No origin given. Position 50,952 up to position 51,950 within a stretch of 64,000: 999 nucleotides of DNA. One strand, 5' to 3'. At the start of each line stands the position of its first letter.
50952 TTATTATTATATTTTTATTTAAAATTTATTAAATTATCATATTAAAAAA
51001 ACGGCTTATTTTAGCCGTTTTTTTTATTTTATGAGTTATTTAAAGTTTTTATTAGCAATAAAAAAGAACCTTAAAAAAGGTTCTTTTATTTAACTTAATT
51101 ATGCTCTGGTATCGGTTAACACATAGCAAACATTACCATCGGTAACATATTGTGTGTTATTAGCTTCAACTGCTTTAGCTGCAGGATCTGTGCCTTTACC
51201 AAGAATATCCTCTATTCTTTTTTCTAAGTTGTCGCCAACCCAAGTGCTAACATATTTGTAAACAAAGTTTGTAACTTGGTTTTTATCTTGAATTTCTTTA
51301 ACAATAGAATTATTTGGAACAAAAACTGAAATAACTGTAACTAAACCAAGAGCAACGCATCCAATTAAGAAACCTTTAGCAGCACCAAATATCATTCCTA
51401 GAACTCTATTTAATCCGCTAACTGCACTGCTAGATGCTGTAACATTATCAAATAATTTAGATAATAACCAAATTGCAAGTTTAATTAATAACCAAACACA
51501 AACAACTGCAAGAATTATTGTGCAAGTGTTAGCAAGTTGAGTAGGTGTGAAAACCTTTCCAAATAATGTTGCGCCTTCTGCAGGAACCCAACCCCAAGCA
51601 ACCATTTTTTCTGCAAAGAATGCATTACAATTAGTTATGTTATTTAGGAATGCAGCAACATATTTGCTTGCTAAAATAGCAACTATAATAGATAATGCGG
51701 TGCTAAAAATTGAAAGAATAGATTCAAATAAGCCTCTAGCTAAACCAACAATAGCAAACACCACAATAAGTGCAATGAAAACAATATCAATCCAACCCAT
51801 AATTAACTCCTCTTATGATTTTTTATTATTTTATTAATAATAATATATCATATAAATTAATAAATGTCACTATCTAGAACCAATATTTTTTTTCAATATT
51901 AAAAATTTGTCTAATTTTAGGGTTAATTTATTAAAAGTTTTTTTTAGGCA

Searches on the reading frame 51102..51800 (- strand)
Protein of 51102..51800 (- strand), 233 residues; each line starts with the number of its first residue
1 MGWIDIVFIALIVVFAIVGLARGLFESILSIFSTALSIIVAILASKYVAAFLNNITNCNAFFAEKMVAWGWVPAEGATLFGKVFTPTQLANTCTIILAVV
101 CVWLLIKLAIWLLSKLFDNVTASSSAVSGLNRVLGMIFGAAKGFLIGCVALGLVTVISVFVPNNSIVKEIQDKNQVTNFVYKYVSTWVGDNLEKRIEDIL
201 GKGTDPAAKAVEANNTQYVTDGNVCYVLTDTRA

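Call 6: search_protein_families(library=pfam, proteins=[window:51102-51800:-], max_evalue=1)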
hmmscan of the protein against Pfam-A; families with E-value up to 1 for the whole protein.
window:51102-51800:- (233 aa): 2 families
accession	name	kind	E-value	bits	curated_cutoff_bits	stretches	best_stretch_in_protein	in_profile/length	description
PF02674.22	Colicin_V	-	5.7e-19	69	29.3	1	4-160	1-124/144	Colicin V production protein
PF09843.14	DUF2070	-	0.015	14.1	30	1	6-202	16-211/561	Predicted membrane protein (DUF2070)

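Call 34: find_homologous_proteins(query=window:51102-51800:-, max_evalue=0.001)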
Query window:51102-51800:- (233 aa): 41 proteins with E <= 0.001 among 1423 candidates.
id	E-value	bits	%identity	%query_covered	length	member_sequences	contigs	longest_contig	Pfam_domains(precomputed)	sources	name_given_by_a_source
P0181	6.7e-142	489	99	100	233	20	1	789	PF02674.23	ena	-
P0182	7.2e-126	436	86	100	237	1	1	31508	PF02674.23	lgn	-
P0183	1.8e-124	432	85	100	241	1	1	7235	PF02674.23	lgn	-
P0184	7.0e-121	420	83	100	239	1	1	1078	PF02674.23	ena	-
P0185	3.6e-94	332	67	100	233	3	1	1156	PF02674.23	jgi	jgi:uncharacterized membrane protein required for colicin V production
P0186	3.6e-93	329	67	100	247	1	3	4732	PF02674.23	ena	-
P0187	6.8e-88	312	70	89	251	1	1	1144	PF02674.23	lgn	-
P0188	3.1e-82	293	62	90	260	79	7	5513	PF02674.23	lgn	-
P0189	5.7e-82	293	62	90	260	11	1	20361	PF02674.23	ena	-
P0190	4.5e-81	290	60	96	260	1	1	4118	PF02674.23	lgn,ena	-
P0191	4.7e-81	290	60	95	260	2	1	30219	PF02674.23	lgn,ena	-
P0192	9.3e-81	289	63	88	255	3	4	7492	PF02674.23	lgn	-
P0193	2.3e-79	284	63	89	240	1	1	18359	PF02674.23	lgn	-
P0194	1.8e-78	281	59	93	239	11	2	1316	PF02674.23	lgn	-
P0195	7.0e-77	276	61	89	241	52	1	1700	PF02674.23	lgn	-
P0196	3.8e-75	270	63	87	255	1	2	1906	PF02674.23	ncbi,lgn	-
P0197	6.8e-75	269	57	92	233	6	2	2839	PF02674.23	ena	-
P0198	5.6e-71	257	52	99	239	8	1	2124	PF02674.23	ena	-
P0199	7.5e-71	256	52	99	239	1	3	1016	PF02674.23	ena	-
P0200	1.1e-68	249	59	88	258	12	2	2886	PF02674.23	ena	-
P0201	8.2e-68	246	57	98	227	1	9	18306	PF02674.23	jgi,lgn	jgi:uncharacterized membrane protein required for colicin V production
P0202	1.6e-66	242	52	99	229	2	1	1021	PF02674.23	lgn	-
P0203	1.1e-65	239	55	98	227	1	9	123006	PF02674.23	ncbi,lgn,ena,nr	ncbi:MAG: CvpA family protein [Clostridia bacterium]|nr:CvpA family protein [Clostridia bacterium]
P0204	1.1e-53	200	51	86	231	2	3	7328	PF02674.23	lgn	-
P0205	2.9e-46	176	47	93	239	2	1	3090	PF02674.23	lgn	-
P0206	3.2e-45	172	49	86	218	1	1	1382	PF02674.23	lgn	-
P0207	5.4e-45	172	46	85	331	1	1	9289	PF02674.23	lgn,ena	-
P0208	3.2e-44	169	45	86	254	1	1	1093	PF02674.23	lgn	-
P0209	2.8e-41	160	44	88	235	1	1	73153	PF02674.23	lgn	-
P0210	1.0e-39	154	42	90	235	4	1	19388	PF02674.23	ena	-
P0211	2.5e-36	143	47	82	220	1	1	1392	PF02674.23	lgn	-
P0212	1.4e-35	141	42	86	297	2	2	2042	PF02674.23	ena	-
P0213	8.6e-33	132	38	92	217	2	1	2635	PF02674.23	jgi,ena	-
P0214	1.0e-29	122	40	85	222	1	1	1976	PF02674.23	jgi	jgi:uncharacterized membrane protein required for colicin V production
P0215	1.6e-27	115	37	79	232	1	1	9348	PF02674.23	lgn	-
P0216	4.9e-27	113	35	90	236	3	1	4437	PF02674.23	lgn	-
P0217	1.6e-25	108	38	85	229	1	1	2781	PF02674.23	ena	-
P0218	7.3e-25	106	34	98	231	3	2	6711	PF02674.23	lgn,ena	-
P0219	1.3e-24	105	35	78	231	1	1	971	PF02674.23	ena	-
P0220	2.0e-24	104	35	78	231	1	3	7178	PF02674.23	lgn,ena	-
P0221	2.2e-16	78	31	87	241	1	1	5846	PF02674.23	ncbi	-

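Call 42: search_solved_structures(query=A5, max_evalue=1)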
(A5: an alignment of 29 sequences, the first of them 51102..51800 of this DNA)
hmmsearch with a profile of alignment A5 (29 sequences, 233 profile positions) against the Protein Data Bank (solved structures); distinct sequences matched with E-value up to 1: 1.
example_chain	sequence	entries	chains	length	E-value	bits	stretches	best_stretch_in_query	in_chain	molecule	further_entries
3tl4_X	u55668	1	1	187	0.082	15.9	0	152-189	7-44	Glutaminyl-tRNA synthetase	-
